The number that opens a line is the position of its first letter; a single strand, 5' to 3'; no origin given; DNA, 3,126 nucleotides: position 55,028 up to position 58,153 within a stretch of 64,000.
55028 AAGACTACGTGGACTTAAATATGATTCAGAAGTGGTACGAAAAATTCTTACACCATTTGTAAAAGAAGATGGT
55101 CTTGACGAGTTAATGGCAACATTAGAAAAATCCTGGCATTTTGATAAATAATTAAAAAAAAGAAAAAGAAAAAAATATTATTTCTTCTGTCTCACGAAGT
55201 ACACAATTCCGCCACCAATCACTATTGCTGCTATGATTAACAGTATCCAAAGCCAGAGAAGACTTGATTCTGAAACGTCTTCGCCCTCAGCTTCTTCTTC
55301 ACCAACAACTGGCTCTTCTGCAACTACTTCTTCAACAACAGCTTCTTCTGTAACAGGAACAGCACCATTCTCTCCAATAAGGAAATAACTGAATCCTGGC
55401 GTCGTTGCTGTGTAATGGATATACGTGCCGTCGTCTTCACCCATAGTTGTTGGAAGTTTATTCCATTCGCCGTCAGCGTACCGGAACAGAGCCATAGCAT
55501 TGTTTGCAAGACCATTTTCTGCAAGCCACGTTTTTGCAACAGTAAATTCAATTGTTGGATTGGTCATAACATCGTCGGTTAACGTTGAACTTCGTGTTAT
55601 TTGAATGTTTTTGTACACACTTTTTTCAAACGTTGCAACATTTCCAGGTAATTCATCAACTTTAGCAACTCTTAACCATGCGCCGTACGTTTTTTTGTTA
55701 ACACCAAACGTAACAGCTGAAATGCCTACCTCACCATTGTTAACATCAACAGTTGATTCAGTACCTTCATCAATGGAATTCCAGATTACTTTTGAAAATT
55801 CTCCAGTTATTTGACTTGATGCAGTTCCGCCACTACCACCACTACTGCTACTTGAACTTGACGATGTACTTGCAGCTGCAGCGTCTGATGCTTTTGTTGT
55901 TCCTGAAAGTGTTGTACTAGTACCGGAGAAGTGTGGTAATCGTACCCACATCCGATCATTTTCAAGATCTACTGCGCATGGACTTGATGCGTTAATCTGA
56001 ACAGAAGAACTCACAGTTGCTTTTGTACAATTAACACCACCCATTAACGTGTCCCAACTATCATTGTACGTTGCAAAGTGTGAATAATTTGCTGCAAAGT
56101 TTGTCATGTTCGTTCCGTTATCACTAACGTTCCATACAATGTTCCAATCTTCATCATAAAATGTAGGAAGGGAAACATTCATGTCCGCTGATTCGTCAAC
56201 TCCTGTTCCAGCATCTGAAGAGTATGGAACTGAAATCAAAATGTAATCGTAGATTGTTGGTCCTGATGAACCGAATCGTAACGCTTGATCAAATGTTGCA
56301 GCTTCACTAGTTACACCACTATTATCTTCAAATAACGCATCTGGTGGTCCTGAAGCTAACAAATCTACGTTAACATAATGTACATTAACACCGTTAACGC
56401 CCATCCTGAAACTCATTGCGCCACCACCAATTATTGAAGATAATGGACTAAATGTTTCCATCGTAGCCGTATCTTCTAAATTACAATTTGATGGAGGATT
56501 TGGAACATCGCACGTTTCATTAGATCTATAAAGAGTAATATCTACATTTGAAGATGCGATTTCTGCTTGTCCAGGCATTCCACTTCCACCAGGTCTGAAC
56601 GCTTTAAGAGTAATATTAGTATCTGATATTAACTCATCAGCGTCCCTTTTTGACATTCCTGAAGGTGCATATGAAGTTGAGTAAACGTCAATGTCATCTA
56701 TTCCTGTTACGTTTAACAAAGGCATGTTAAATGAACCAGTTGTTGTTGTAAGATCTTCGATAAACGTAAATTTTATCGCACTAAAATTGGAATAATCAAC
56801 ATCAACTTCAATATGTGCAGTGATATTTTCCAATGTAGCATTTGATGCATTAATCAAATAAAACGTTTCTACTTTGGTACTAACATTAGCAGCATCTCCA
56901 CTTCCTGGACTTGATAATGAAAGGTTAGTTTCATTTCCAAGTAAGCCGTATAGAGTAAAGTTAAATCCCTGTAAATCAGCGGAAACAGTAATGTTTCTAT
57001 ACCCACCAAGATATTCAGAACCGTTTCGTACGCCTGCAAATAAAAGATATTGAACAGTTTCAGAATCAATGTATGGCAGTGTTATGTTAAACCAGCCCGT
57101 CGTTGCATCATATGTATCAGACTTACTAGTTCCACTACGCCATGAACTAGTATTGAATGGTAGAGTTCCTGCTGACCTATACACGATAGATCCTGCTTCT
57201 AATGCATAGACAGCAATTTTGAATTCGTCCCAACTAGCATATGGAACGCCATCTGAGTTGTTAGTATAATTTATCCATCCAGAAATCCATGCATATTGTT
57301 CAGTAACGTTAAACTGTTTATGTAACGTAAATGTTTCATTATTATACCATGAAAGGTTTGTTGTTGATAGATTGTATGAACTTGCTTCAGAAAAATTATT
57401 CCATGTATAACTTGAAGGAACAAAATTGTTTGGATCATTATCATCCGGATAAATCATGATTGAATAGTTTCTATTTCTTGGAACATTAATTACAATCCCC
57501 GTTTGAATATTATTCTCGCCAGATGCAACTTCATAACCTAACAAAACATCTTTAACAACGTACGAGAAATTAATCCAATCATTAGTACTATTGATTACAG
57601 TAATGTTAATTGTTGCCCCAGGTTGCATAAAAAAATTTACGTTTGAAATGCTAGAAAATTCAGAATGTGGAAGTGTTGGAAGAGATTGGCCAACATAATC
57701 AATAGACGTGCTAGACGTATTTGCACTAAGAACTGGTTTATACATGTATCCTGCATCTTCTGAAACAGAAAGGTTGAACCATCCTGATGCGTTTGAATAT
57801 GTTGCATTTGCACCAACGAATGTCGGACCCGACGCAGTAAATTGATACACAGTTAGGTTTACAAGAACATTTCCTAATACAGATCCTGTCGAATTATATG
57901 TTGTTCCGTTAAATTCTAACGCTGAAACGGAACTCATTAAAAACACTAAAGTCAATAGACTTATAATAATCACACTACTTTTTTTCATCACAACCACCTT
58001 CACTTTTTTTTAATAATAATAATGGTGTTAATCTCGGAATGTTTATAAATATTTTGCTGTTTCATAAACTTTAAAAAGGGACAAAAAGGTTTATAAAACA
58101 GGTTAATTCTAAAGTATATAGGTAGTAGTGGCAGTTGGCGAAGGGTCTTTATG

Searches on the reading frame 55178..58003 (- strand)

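Call 23: search_protein_families(library=pfam, proteins=[window:55178-58003:-], max_evalue=0.001)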
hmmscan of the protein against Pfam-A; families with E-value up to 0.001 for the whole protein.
window:55178-58003:- (941 aa): 0 families

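Call 25: search_protein_families(library=ncbifam, proteins=[window:55178-58003:-], max_evalue=0.001)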
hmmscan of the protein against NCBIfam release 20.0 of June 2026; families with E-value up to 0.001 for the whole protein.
window:55178-58003:- (941 aa): 1 family
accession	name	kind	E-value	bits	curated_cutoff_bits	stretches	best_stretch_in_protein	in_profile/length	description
TIGR04213.1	PGF_pre_PGF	domain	1.3e-24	86.9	28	1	740-876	12-151/153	PGF-pre-PGF domain-containing protein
